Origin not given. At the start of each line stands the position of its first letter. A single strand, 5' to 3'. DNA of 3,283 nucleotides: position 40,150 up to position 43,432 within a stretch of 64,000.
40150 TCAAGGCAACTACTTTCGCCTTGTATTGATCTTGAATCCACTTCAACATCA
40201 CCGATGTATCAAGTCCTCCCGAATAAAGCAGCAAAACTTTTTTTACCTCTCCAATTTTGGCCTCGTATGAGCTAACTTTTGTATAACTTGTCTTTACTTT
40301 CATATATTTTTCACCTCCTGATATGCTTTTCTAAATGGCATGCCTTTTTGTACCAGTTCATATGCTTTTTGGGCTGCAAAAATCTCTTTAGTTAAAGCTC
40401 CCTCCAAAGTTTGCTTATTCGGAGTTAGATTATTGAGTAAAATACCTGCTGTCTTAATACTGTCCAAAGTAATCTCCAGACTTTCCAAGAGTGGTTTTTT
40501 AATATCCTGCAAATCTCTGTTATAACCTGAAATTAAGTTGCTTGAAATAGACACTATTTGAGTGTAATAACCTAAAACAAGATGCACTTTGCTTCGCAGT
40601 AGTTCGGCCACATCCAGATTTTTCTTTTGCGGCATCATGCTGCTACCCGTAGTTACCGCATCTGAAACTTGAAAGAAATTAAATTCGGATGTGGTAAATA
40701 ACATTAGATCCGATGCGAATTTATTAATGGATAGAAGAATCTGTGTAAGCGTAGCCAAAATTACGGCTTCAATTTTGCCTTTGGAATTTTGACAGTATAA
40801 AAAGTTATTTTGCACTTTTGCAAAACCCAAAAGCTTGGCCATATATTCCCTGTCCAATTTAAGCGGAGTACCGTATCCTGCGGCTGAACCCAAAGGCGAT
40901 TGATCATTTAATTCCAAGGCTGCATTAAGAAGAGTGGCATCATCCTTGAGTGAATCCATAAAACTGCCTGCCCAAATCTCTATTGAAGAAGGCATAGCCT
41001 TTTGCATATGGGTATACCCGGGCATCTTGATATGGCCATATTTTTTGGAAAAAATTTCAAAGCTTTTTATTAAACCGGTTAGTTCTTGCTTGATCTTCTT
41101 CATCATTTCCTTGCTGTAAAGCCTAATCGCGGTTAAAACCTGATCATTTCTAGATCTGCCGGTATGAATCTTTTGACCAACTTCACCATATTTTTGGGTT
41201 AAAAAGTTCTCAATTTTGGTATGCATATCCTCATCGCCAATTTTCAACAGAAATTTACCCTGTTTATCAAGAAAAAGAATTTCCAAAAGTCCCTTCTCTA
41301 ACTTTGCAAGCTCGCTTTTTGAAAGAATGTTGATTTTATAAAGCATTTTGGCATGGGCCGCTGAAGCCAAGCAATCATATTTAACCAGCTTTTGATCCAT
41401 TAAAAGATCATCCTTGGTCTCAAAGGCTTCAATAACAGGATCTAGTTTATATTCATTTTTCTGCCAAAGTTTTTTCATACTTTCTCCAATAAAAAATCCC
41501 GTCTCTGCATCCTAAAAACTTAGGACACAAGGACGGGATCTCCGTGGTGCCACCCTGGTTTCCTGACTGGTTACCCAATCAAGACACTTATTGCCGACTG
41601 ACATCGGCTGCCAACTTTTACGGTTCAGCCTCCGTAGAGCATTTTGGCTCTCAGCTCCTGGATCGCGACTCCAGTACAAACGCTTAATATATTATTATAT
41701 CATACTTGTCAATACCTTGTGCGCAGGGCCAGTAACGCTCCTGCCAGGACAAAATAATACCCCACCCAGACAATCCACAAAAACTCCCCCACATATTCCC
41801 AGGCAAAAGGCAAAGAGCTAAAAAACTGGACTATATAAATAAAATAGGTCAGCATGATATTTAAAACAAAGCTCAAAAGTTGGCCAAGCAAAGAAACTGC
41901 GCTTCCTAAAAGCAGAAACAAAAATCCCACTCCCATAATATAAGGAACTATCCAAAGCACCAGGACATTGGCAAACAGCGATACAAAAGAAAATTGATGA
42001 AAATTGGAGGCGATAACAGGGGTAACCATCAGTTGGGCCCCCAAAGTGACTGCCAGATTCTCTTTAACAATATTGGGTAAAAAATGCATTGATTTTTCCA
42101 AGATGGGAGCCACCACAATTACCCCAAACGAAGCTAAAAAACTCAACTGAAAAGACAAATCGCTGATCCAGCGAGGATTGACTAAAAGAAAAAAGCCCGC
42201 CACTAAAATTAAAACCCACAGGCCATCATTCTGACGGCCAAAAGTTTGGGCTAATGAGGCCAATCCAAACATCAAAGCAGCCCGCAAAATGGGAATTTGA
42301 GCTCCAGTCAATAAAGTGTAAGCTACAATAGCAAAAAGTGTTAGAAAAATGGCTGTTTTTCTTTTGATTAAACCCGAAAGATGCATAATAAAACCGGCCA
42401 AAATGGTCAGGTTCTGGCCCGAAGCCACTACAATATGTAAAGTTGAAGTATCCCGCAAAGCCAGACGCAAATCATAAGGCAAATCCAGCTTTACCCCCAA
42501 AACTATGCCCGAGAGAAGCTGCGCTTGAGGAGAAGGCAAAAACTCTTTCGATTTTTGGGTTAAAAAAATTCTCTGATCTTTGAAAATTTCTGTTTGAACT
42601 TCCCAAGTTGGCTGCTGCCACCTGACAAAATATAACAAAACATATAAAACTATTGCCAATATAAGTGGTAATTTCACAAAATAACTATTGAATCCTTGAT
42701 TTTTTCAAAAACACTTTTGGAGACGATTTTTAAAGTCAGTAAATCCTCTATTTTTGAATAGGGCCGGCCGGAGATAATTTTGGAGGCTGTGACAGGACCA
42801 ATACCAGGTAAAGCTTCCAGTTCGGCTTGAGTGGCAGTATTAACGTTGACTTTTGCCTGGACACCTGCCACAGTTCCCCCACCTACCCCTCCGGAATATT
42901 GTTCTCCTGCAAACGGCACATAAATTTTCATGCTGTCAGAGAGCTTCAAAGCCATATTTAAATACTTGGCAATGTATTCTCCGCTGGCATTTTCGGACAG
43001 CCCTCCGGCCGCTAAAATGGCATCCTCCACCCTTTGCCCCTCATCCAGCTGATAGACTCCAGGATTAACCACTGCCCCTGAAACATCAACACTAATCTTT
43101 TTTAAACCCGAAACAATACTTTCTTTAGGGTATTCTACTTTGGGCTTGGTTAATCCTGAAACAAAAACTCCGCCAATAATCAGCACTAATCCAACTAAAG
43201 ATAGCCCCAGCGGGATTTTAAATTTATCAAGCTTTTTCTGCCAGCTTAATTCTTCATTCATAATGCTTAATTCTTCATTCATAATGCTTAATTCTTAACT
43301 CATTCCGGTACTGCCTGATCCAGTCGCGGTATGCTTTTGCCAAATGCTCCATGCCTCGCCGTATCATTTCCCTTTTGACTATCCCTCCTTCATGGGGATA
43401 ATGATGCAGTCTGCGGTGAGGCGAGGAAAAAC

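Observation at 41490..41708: Candidate T-box riboswitch controlling an argH-argG-argF-argS operon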

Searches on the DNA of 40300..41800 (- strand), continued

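Call 64: search_rna_families(sources=[L009, L007], threshold=evalue, max_evalue=0.001, show_alignments=2)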
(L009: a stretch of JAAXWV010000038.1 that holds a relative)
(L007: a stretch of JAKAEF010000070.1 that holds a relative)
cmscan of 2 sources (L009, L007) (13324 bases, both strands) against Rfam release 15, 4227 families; matches with E-value up to 0.001: 1.
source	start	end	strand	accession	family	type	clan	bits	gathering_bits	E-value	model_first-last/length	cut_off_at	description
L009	204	404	+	RF00230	T-box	Cis-reg; leader;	-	68.5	93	2e-13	1-219/219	no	T-box leader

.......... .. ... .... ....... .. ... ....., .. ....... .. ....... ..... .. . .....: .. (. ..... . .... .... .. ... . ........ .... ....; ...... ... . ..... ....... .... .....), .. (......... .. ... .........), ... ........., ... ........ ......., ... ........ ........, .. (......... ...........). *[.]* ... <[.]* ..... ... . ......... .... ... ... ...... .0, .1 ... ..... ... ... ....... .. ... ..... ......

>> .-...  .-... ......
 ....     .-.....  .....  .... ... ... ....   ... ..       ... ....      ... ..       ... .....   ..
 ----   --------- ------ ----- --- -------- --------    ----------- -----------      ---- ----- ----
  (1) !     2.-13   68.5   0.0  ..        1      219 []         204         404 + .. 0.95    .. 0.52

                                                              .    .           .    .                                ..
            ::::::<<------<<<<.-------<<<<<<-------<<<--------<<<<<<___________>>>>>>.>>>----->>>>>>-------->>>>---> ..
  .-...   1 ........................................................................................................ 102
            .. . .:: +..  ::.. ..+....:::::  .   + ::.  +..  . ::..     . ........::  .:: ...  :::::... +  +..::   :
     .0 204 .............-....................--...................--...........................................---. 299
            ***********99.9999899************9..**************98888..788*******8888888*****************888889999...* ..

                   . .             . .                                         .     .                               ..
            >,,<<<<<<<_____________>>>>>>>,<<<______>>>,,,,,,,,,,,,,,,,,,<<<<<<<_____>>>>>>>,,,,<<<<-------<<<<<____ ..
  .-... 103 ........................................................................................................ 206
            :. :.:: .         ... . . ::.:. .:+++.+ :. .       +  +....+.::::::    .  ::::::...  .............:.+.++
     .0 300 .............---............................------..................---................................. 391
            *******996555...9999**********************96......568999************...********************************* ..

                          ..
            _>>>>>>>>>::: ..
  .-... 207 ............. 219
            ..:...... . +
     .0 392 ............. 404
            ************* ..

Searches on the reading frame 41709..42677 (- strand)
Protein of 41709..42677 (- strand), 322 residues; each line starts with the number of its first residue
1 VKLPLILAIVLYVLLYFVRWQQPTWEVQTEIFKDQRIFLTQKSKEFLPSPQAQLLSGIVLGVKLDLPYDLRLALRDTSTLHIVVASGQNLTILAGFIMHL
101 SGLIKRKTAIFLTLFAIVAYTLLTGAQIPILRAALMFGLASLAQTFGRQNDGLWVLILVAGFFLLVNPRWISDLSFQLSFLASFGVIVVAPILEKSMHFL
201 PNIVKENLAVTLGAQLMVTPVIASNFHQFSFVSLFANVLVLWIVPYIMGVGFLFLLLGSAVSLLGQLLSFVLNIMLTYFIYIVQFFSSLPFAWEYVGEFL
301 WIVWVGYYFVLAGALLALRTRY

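Call 8: search_protein_families(library=ncbifam, proteins=[window:41709-42677:-])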
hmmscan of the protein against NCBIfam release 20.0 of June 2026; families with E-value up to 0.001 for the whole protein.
window:41709-42677:- (322 aa): 4 families
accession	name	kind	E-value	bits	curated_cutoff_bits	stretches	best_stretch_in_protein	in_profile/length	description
TIGR00360.1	ComEC_N-term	subfamily_domain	1.2e-26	94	36.5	1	80-245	2-165/171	ComEC/Rec2-related protein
TIGR00361.1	ComEC_Rec2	equivalog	3e-22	78.5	190.05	1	39-276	117-367/663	DNA internalization-related competence protein ComEC/Rec2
NF008580.0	PRK11539.1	equivalog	5e-16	58.2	969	1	40-311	188-469/758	ComEC family protein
NF045979.1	ComEC_MAG0480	equivalog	2.6e-14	52.8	150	1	58-282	202-424/461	MAG0480 family ComEC-like protein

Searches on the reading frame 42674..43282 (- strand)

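Call 8: search_protein_families(library=ncbifam, proteins=[window:42674-43282:-])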
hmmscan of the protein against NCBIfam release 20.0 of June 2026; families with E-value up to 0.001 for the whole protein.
window:42674-43282:- (202 aa): 4 families
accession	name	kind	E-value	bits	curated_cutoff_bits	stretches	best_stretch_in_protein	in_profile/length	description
TIGR01259.1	comE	subfamily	1e-20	73.9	152.35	1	82-200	1-119/120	comEA protein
TIGR00426.1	TIGR00426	subfamily_domain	1.1e-09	38.2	53.1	1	143-201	6-69/69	competence protein ComEA helix-hairpin-helix repeat region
NF045978.1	ComEA_MAG0490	equivalog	2.6e-08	33.8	98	1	29-200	7-161/162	MAG0490 family ComEA-like DNA-binding protein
NF002708.1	PRK02515.1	equivalog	5.2e-06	26.4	85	1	141-195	55-109/137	photosystem II complex extrinsic protein PsbU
